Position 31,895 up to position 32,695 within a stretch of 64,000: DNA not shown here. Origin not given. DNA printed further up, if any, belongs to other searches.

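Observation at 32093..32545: C-terminal OTU-like cysteine protease (deubiquitinase-type) domain fused to the kinase-like domain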

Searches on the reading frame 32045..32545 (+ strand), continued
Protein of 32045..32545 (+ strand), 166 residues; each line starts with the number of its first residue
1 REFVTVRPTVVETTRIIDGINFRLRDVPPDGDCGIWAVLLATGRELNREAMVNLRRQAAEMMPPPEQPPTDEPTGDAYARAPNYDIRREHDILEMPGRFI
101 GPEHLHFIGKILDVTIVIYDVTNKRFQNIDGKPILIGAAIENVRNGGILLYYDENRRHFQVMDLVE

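Call 73: fold_search(model_id=the predicted structure, library=viral)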
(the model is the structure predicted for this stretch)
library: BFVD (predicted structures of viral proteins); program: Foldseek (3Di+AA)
matches with E <= 10: 535; with E <= 0.001: 33
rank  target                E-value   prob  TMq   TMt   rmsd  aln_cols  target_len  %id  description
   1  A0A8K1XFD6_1          3.6e-06  1.00  0.57  0.08   5.9       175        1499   13  (no name in the UniProt tables at hand)
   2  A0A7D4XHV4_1          8.4e-06  1.00  0.52  0.08   7.5       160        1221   15  Polyprotein [Varroa jacobsoni virus 4]
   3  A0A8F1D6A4            1.6e-05  1.00  0.62  0.15   4.6       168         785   15  (no name in the UniProt tables at hand)
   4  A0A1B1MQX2            2.3e-05  1.00  0.56  0.12   5.7       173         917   17  Viral protein 80 kDa [Lymantria dispar multicapsid nuclear polyhedrosis virus]
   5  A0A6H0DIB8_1          2.4e-05  1.00  0.58  0.09   7.0       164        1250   13  RNA-directed RNA polymerase L (Fragment) [Taggert virus]
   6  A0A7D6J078            2.6e-05  1.00  0.60  0.66   7.3       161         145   12  RNA-directed RNA polymerase L (Fragment) [Orthonairovirus haemorrhagiae]
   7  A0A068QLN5            3.3e-05  1.00  0.56  0.17   5.2       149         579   15  Virion core protein [Armadillidium vulgare iridescent virus]
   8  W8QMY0                4.2e-05  1.00  0.57  0.38   5.2       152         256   16  OTU domain-containing protein [Chloriridovirus anopheles1]
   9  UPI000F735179         4.4e-05  1.00  0.60  0.56   6.6       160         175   13  (no name look-up for this kind of identifier)
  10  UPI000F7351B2         5.0e-05  1.00  0.57  0.53   9.4       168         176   14  (no name look-up for this kind of identifier)
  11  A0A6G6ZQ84            7.1e-05  1.00  0.51  0.16   5.6       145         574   19  (no name in the UniProt tables at hand)
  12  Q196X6                9.0e-05  1.00  0.58  0.13   4.6       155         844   16  Putative ubiquitin thioesterase 232R [Invertebrate iridescent virus 3]
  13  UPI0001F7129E         9.6e-05  1.00  0.58  0.44   6.8       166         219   11  (no name look-up for this kind of identifier)
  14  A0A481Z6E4            1.0e-04  1.00  0.53  0.42   7.2       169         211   18  OTU-like cysteine protease [Pithovirus LCPAC104]
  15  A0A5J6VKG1            1.1e-04  1.00  0.49  0.49   7.3       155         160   12  ubiquitinyl hydrolase 1 [Megaviridae environmental sample]
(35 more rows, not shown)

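Call 90: search_protein_families(library=ncbifam, proteins=[window:32057-32545:+], max_evalue=10)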
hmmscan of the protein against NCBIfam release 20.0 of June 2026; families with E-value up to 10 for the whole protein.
window:32057-32545:+ (162 aa): 0 families
